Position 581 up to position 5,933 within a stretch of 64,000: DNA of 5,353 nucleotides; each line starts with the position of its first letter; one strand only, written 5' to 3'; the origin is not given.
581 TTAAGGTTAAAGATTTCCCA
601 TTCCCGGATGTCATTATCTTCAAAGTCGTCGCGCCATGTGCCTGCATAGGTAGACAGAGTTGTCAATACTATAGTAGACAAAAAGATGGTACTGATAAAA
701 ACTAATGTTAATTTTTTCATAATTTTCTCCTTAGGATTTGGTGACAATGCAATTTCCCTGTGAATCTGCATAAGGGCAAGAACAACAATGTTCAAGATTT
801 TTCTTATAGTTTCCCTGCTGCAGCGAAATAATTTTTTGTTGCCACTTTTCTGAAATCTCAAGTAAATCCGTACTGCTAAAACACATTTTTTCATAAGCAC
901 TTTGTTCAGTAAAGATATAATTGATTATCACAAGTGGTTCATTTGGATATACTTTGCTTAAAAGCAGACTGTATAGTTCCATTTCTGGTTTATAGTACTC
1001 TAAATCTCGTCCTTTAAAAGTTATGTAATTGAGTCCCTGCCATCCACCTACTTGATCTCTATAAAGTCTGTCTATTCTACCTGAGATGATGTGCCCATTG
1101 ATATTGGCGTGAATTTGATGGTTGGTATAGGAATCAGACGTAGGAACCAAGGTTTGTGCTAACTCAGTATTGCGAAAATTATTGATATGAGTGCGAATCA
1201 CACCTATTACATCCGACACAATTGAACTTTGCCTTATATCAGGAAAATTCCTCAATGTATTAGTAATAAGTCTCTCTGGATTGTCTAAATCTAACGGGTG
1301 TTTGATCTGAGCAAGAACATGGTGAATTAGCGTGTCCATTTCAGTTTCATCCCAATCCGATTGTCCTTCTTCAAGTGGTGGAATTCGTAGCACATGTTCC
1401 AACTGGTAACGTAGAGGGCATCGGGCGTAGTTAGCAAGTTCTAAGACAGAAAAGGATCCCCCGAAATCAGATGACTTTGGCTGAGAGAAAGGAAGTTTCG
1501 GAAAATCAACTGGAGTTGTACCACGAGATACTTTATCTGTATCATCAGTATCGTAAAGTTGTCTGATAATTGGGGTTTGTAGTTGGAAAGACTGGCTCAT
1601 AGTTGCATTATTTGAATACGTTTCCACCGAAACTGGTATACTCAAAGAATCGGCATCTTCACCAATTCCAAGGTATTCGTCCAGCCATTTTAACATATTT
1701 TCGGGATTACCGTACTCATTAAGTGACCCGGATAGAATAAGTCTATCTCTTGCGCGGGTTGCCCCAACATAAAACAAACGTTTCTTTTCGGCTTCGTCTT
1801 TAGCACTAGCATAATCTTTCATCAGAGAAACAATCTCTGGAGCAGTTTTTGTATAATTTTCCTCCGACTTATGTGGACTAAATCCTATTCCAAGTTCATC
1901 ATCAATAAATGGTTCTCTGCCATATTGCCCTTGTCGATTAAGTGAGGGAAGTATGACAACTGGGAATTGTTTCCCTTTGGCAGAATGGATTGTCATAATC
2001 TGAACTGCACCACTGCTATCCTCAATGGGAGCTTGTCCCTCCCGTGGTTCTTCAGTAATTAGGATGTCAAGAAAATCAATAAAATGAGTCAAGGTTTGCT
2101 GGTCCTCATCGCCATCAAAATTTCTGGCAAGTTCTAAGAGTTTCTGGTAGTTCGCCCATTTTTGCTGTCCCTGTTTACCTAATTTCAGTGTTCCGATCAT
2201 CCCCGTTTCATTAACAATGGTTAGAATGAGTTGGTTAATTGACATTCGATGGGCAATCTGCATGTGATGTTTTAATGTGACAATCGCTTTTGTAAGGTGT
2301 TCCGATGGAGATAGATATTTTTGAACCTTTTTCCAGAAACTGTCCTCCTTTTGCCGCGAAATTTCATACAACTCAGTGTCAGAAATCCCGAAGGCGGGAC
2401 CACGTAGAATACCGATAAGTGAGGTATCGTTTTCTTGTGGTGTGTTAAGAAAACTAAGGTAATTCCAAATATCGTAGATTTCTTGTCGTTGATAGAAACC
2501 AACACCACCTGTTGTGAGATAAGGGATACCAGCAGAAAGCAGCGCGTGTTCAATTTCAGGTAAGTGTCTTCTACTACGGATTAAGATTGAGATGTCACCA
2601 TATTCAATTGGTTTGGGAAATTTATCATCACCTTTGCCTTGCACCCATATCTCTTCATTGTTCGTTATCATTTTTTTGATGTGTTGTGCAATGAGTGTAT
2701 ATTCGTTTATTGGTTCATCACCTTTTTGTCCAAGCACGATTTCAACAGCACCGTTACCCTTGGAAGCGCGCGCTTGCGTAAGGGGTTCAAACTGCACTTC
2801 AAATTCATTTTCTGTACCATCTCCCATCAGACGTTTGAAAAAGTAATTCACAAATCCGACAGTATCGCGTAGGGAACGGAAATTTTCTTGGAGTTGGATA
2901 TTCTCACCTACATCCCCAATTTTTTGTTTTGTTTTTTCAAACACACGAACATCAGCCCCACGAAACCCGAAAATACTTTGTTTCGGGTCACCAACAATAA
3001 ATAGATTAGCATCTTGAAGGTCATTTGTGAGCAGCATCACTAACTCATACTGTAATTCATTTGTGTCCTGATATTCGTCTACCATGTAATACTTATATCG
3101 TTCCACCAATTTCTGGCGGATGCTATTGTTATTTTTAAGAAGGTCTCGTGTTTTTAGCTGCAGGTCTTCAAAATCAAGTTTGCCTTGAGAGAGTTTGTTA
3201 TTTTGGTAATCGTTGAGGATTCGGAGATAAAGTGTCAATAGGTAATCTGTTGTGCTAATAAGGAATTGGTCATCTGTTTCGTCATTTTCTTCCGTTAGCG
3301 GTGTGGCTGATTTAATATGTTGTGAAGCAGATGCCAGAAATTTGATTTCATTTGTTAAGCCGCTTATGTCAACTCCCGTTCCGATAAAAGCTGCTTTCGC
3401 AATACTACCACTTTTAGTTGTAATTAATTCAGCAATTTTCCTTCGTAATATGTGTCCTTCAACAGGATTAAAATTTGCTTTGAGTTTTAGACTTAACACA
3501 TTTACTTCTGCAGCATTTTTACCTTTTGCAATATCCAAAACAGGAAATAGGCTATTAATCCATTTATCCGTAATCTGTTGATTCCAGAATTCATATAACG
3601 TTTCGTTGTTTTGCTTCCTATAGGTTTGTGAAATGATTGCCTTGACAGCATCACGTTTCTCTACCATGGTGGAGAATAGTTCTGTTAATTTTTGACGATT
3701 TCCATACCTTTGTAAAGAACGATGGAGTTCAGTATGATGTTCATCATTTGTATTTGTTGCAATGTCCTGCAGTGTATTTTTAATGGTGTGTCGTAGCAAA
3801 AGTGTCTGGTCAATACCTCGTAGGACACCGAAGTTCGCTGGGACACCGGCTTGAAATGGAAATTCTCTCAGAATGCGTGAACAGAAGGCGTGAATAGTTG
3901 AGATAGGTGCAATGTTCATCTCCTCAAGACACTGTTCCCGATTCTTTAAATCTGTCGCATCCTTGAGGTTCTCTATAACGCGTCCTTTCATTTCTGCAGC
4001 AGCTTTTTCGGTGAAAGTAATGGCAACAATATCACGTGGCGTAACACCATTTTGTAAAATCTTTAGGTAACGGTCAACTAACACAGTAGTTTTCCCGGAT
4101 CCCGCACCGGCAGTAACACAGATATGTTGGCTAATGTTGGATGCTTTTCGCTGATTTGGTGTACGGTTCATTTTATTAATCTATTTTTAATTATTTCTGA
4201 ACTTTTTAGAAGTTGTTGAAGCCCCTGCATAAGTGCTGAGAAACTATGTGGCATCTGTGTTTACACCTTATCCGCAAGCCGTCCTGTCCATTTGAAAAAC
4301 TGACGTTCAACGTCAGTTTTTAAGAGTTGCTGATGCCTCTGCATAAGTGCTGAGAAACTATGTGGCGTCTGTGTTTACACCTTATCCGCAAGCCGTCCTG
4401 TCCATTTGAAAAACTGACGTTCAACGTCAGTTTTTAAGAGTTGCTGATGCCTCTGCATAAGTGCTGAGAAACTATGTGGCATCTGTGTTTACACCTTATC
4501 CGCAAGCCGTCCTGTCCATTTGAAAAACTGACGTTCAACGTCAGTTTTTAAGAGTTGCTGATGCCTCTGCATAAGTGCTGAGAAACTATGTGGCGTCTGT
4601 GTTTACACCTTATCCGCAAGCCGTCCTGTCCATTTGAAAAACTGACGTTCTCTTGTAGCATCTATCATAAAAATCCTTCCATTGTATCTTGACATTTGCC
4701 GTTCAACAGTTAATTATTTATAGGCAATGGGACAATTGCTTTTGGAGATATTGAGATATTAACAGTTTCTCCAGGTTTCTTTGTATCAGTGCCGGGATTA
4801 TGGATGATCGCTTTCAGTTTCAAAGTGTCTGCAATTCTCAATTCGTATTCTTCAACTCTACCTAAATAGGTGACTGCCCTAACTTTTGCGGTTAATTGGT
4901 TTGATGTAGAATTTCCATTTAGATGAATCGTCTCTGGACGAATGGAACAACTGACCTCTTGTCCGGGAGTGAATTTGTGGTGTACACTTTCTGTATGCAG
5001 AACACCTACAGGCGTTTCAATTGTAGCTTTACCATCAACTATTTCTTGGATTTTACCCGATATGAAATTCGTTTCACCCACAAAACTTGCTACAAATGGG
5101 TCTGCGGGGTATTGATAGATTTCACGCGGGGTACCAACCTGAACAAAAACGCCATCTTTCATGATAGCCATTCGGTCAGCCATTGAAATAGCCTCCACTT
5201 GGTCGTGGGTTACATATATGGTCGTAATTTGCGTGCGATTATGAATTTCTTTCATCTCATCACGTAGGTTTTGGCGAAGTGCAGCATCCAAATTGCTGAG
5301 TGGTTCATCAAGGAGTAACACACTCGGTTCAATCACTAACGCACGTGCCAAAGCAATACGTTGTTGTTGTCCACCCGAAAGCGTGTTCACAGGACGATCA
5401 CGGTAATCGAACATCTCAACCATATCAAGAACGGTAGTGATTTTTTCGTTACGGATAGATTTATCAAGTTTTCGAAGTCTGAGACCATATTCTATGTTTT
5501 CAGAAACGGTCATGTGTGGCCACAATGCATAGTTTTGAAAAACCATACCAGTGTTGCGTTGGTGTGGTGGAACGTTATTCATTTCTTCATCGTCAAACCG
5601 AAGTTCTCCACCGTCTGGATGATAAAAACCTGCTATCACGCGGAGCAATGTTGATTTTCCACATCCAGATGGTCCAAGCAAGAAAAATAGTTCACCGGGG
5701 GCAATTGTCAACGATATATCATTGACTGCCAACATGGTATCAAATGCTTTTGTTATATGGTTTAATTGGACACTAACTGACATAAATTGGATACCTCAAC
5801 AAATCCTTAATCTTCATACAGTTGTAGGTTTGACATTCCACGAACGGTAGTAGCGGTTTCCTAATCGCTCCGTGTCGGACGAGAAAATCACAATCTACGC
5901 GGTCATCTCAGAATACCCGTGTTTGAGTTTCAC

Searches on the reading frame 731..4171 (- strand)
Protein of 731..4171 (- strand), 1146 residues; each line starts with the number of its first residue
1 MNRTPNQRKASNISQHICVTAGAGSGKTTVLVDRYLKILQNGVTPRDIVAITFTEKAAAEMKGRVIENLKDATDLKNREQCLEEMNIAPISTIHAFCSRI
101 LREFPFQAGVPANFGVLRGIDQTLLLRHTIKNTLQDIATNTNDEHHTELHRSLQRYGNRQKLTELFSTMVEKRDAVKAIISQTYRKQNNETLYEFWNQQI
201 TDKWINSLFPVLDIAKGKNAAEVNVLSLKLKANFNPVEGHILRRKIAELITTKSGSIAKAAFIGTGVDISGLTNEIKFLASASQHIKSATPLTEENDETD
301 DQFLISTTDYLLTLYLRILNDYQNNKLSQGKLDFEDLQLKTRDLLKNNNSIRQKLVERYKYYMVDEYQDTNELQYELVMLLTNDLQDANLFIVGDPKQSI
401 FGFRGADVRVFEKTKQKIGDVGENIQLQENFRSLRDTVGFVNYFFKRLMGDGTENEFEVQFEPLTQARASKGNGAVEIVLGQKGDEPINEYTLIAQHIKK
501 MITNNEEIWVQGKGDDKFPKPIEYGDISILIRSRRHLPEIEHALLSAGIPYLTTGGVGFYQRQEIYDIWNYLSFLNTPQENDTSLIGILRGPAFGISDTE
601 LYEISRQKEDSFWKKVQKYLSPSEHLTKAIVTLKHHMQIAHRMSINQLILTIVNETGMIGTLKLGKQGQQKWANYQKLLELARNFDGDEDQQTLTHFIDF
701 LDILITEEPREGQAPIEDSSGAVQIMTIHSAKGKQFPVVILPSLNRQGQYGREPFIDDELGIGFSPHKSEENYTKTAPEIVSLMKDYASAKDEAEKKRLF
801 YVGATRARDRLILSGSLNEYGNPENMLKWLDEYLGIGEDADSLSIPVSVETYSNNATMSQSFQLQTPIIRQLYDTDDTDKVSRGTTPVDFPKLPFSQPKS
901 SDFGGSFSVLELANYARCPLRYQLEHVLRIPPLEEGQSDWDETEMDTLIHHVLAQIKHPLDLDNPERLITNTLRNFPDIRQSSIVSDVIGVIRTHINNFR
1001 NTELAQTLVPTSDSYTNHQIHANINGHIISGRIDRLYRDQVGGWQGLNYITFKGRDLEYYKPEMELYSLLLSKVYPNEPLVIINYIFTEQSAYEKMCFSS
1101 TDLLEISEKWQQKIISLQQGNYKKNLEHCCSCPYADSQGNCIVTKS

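Call 66: search_protein_families(library=pfam, proteins=[window:731-4171:-], max_evalue=0.0001)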
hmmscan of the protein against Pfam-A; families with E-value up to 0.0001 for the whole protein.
window:731-4171:- (1146 aa): 7 families
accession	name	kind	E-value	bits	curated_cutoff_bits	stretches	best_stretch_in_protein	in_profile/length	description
PF00580.27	UvrD-helicase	-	1.8e-61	208.7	23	1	5-417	3-269/271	UvrD/REP helicase N-terminal domain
PF13361.12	UvrD_C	-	1.1e-37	130.8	25.6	1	425-815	1-347/350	UvrD-like helicase C-terminal domain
PF13245.12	AAA_19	-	2.4e-19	70.3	25.1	1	14-403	11-133/134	AAA domain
PF12705.13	PDDEXK_1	-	3.7e-13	50.4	22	1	906-1136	1-244/247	PD-(D/E)XK nuclease superfamily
PF13538.12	UvrD_C_2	-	3e-10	40.2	27.4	0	781-813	18-51/52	UvrD-like helicase C-terminal domain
PF01443.25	Viral_helicase1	-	6e-07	29.9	21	0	18-68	2-49/228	Viral superfamily 1 RNA helicase core domain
PF13604.12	AAA_30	-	9.3e-06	25.9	27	0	15-63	19-64/191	AAA domain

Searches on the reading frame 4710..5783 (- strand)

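Call 66: search_protein_families(library=pfam, proteins=[window:4710-5783:-], max_evalue=0.0001)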
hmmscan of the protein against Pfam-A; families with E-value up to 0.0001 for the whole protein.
window:4710-5783:- (357 aa): 4 families
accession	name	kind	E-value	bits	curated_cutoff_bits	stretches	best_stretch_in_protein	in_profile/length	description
PF00005.33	ABC_tran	-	6.1e-40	137.4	25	1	20-162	1-136/137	ABC transporter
PF13304.12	AAA_21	-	5.5e-11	43.5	27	1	120-196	223-301/304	AAA domain, putative AbiEii toxin, Type IV TA system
PF08402.16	TOBE_2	-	4.3e-10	40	21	1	280-351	2-74/76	TOBE domain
PF02463.25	SMC_N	-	2.2e-06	27.7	40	1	32-210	26-216/220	RecF/RecN/SMC N terminal domain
